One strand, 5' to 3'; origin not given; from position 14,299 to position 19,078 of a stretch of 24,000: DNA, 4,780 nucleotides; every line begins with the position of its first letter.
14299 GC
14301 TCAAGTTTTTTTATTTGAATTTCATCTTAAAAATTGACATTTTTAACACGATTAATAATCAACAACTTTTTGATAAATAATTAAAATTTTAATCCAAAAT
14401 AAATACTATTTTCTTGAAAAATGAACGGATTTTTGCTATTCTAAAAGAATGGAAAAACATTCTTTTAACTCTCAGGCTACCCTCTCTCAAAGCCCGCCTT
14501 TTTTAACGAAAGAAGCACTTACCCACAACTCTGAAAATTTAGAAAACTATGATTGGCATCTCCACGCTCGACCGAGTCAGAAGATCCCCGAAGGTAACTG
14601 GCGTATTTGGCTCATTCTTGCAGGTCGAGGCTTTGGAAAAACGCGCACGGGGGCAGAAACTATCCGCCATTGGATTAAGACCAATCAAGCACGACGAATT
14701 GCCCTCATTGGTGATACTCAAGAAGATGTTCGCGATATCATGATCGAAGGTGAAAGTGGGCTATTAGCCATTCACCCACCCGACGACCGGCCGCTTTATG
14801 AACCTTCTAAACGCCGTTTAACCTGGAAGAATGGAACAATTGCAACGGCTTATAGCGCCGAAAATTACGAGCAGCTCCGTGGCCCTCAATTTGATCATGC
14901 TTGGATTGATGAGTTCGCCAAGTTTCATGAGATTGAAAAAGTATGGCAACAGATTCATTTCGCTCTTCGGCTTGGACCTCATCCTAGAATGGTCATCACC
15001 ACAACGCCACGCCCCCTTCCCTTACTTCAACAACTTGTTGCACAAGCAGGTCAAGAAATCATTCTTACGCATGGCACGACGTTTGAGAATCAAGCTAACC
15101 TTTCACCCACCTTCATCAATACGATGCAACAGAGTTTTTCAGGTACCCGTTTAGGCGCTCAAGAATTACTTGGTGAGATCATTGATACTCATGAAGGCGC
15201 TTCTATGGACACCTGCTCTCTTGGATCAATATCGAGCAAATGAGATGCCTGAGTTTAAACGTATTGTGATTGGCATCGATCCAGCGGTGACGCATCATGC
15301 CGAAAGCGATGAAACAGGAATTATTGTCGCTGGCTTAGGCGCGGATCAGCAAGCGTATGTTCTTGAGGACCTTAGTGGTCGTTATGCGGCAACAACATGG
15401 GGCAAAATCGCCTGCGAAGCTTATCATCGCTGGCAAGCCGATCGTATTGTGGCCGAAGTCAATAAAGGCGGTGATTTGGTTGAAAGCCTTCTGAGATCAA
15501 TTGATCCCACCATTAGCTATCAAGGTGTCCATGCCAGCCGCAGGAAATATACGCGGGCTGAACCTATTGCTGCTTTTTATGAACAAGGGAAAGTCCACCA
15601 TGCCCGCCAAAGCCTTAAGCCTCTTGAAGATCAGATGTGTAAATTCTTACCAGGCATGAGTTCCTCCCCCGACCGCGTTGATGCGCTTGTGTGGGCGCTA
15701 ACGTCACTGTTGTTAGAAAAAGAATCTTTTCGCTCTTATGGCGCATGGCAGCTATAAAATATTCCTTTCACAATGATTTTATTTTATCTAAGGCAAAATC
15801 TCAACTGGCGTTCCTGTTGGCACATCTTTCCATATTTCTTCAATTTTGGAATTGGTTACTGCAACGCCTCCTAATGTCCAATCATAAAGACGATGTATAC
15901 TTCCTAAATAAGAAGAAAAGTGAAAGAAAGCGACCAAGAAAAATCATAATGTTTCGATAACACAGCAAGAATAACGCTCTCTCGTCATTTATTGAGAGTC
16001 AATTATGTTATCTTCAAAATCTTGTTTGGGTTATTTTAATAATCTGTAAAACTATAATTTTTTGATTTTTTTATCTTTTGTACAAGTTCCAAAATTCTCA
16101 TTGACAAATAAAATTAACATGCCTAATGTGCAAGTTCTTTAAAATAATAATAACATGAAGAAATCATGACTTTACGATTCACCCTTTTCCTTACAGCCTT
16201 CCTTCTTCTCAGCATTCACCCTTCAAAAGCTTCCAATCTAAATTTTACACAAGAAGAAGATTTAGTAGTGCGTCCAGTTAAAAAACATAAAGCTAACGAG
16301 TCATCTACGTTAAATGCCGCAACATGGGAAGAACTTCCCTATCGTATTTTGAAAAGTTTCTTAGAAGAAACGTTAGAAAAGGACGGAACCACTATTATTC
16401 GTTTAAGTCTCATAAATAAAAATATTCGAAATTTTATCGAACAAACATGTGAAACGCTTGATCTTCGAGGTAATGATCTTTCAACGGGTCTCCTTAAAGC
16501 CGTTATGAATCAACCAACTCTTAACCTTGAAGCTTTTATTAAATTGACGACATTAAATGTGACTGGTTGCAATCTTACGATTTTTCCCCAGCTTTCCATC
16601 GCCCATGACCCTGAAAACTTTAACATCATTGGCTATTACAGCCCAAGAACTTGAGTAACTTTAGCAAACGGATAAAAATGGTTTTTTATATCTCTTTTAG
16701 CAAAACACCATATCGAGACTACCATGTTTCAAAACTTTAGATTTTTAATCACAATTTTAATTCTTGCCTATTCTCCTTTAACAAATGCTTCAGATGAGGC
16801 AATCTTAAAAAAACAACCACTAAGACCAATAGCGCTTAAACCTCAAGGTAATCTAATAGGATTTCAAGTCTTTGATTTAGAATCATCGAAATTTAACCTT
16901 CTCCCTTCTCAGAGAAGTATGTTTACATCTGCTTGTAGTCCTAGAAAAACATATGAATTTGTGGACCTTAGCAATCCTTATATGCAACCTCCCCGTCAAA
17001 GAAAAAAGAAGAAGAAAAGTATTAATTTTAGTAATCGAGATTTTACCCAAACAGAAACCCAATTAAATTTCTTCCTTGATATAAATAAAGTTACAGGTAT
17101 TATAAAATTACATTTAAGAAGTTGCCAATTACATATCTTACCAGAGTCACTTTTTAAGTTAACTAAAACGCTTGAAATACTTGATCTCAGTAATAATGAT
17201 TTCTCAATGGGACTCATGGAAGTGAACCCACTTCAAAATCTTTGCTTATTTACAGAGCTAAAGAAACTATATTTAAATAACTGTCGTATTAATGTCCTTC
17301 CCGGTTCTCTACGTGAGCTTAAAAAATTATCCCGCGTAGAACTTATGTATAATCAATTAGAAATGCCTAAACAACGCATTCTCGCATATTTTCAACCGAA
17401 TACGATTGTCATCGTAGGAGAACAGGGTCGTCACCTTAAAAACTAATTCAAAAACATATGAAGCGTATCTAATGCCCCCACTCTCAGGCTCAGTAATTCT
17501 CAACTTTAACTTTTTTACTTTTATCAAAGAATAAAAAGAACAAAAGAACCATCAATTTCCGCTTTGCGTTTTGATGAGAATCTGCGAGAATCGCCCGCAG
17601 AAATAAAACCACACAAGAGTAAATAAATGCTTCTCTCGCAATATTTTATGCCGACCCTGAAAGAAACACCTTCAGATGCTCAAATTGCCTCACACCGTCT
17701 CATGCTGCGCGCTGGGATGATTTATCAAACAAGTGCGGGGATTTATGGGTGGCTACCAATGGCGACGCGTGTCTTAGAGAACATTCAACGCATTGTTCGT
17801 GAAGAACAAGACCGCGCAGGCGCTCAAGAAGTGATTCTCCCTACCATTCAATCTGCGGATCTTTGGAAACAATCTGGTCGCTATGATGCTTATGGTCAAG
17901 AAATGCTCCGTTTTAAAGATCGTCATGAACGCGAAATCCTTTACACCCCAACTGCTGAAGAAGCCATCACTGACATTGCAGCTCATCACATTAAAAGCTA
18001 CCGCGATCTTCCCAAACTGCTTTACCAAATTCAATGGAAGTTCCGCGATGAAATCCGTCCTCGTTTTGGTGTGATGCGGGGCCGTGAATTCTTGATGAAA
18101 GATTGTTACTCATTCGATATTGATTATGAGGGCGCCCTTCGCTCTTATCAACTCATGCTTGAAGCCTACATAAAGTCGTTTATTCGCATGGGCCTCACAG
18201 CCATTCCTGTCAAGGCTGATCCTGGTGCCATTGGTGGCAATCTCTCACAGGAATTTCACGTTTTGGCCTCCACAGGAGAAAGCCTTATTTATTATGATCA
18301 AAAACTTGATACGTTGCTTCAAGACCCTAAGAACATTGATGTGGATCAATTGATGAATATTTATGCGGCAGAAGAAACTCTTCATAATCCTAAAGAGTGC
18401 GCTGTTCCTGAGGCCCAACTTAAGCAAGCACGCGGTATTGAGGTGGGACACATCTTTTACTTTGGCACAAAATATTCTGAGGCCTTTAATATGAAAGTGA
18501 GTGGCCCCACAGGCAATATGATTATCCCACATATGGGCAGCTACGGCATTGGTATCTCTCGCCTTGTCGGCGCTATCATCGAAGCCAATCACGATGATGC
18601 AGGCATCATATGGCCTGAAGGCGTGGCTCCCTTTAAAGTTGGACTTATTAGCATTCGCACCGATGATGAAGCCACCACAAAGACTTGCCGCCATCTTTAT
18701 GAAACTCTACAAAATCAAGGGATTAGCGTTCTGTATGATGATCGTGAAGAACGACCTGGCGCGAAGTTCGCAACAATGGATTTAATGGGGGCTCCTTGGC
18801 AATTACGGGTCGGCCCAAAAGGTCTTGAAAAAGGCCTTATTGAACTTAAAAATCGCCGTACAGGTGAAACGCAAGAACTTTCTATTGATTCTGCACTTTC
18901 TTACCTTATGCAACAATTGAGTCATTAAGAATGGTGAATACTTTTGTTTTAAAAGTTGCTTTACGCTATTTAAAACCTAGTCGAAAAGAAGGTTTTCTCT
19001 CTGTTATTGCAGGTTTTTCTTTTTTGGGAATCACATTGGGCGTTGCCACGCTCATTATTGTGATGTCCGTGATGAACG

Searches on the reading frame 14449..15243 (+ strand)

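Call 95: search_protein_families(library=pfam, proteins=[window:14449-15243:+], max_evalue=0.0001)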
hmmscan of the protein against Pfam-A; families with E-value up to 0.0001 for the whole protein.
window:14449-15243:+ (264 aa): 1 family
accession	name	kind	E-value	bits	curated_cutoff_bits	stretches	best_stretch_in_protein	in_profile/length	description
PF03237.21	Terminase_6N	-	9.5e-30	104.3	22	1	55-248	1-204/215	Terminase large subunit, T4likevirus-type, N-terminal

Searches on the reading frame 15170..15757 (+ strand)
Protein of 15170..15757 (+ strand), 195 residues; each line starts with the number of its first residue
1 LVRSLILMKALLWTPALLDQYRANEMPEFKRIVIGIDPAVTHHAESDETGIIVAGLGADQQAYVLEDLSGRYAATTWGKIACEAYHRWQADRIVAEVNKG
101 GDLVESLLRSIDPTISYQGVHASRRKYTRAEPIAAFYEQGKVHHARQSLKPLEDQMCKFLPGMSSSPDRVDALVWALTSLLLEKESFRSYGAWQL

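Call 95: search_protein_families(library=pfam, proteins=[window:15170-15757:+], max_evalue=0.0001)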
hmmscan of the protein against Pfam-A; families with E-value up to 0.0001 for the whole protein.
window:15170-15757:+ (195 aa): 1 family
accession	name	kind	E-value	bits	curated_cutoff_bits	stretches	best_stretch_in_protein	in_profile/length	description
PF17289.8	Terminase_6C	-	4.9e-15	56.3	22.6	1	34-179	1-154/155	Terminase RNaseH-like domain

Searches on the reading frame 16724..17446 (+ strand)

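Call 95: search_protein_families(library=pfam, proteins=[window:16724-17446:+], max_evalue=0.0001)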
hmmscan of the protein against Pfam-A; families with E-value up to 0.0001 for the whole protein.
window:16724-17446:+ (240 aa): 3 families
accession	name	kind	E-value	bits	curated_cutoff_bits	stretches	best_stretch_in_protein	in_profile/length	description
PF12799.13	LRR_4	-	1.6e-08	34.9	27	0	177-212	1-36/44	Leucine Rich repeats (2 copies)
PF13855.12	LRR_8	-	1.1e-06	28.7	27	0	128-159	5-36/61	Leucine rich repeat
PF00560.39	LRR_1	-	3.1e-05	23.7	20.6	0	179-199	2-23/23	Leucine Rich Repeat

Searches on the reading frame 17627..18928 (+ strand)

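Call 95: search_protein_families(library=pfam, proteins=[window:17627-18928:+], max_evalue=0.0001)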
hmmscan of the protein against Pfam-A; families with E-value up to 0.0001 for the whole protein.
window:17627-18928:+ (433 aa): 2 families
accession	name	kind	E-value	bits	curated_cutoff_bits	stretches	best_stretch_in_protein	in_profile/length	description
PF00587.30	tRNA-synt_2b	-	3.3e-23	83.1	29.3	1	95-321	2-179/179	tRNA synthetase class II core domain (G, H, P, S and T)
PF03129.25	HGTP_anticodon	-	6e-21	74.8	21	1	337-428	1-92/94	Anticodon binding domain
